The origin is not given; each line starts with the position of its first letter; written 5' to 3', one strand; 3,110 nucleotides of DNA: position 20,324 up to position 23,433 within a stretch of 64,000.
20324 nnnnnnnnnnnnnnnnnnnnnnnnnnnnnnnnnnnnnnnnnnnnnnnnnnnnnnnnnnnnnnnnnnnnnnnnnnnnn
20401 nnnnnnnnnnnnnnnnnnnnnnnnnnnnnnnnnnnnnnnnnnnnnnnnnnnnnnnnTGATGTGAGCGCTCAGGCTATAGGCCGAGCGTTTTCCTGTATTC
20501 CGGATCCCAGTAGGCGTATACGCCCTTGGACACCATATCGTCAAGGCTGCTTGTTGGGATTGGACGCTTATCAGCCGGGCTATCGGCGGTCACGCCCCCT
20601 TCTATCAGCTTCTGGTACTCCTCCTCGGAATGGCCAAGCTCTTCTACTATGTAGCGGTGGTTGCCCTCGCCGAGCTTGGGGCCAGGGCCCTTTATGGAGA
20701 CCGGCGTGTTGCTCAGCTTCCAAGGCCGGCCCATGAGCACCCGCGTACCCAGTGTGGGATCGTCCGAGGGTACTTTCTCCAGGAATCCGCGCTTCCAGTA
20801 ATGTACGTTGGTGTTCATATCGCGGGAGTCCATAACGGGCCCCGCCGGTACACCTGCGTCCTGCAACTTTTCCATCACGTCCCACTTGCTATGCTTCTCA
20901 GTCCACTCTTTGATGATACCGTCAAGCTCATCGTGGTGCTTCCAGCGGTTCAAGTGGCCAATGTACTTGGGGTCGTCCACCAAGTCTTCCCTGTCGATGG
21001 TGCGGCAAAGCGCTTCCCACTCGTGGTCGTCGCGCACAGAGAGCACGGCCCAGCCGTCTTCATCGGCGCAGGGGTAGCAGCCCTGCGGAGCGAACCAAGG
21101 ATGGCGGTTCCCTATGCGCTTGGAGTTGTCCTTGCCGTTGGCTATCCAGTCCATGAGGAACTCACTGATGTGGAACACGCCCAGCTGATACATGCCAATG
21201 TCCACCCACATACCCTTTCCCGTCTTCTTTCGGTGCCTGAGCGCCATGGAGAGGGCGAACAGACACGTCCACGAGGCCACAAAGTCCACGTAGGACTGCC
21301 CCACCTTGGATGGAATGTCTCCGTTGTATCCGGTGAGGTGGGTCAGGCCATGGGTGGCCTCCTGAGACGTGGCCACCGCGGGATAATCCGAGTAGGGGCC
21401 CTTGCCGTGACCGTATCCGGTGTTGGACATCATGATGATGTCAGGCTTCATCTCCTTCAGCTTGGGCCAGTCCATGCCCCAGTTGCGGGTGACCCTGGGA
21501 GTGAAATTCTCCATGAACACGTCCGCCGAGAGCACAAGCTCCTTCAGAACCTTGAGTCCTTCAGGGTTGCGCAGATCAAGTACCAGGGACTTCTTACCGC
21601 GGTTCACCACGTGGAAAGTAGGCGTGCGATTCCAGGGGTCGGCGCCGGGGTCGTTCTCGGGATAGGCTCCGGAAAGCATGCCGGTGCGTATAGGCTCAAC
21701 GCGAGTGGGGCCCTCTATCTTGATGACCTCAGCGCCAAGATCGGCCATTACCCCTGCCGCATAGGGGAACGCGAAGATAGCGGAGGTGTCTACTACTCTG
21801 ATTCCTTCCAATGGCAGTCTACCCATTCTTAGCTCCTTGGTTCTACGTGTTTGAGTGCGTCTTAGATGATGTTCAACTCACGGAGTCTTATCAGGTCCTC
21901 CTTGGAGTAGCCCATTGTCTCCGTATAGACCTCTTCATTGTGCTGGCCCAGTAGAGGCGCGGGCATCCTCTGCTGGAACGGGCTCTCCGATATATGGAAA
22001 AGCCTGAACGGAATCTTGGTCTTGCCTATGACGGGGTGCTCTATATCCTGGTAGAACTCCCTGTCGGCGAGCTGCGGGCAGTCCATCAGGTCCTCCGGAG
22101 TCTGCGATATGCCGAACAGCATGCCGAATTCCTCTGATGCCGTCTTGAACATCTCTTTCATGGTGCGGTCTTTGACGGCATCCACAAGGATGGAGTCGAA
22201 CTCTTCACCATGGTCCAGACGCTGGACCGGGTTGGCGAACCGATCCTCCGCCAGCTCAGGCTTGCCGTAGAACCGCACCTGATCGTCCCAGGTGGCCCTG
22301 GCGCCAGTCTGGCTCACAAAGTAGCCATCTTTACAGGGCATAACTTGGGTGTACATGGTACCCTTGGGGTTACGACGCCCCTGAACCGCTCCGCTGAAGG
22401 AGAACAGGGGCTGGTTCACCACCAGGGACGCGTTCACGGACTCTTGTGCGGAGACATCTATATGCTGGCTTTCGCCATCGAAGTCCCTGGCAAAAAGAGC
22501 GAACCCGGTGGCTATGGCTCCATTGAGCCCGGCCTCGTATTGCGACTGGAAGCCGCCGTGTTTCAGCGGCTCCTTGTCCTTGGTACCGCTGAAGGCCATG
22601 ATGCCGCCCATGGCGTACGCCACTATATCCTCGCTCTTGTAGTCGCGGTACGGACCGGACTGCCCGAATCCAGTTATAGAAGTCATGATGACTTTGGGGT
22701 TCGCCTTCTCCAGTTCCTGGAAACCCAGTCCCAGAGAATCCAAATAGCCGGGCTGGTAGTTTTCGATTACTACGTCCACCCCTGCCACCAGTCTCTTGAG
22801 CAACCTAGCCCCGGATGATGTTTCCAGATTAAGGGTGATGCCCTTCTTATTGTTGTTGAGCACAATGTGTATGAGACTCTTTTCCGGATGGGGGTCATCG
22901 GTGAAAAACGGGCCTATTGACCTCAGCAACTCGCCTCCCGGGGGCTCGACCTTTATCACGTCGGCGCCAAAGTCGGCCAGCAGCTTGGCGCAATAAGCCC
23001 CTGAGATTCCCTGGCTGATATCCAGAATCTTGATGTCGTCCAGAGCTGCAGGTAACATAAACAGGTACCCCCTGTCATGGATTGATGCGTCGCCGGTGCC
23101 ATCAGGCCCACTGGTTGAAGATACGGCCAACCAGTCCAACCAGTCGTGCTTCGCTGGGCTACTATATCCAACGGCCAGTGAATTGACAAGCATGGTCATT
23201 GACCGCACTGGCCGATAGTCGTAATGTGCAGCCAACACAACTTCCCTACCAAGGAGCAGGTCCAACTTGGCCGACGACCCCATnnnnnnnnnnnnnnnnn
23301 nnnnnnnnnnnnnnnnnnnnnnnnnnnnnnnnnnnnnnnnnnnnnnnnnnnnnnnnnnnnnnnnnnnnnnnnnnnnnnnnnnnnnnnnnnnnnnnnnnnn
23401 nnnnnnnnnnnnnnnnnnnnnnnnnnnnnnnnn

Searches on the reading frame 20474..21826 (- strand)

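Call 10: search_protein_families(library=pfam, proteins=[window:20474-21826:-], max_evalue=0.0001)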
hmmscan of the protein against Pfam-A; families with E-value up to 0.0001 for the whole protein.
window:20474-21826:- (450 aa): 1 family
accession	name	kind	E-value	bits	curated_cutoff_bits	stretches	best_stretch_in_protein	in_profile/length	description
PF02515.22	CoA_transf_3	-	4.1e-97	326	23.3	1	6-387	1-364/366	CoA-transferase family III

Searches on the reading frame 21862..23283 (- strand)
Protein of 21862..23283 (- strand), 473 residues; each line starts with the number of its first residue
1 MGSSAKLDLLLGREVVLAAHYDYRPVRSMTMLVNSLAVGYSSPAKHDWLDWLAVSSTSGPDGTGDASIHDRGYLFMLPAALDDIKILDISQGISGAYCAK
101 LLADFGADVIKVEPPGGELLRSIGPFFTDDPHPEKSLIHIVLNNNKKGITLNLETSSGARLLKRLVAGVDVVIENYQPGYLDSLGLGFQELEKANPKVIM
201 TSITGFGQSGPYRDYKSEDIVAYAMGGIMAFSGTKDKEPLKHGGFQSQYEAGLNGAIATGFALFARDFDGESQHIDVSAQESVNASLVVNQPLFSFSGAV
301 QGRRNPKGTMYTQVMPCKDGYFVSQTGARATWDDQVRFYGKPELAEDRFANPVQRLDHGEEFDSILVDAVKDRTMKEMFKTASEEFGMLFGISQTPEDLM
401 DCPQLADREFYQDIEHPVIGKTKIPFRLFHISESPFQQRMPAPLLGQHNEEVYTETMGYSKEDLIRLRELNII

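Call 10: search_protein_families(library=pfam, proteins=[window:21862-23283:-], max_evalue=0.0001)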
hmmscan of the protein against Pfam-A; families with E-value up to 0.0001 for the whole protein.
window:21862-23283:- (473 aa): 1 family
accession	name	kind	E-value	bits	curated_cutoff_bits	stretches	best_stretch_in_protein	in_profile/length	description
PF02515.22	CoA_transf_3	-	2.8e-85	287.1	23.3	1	81-449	1-366/366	CoA-transferase family III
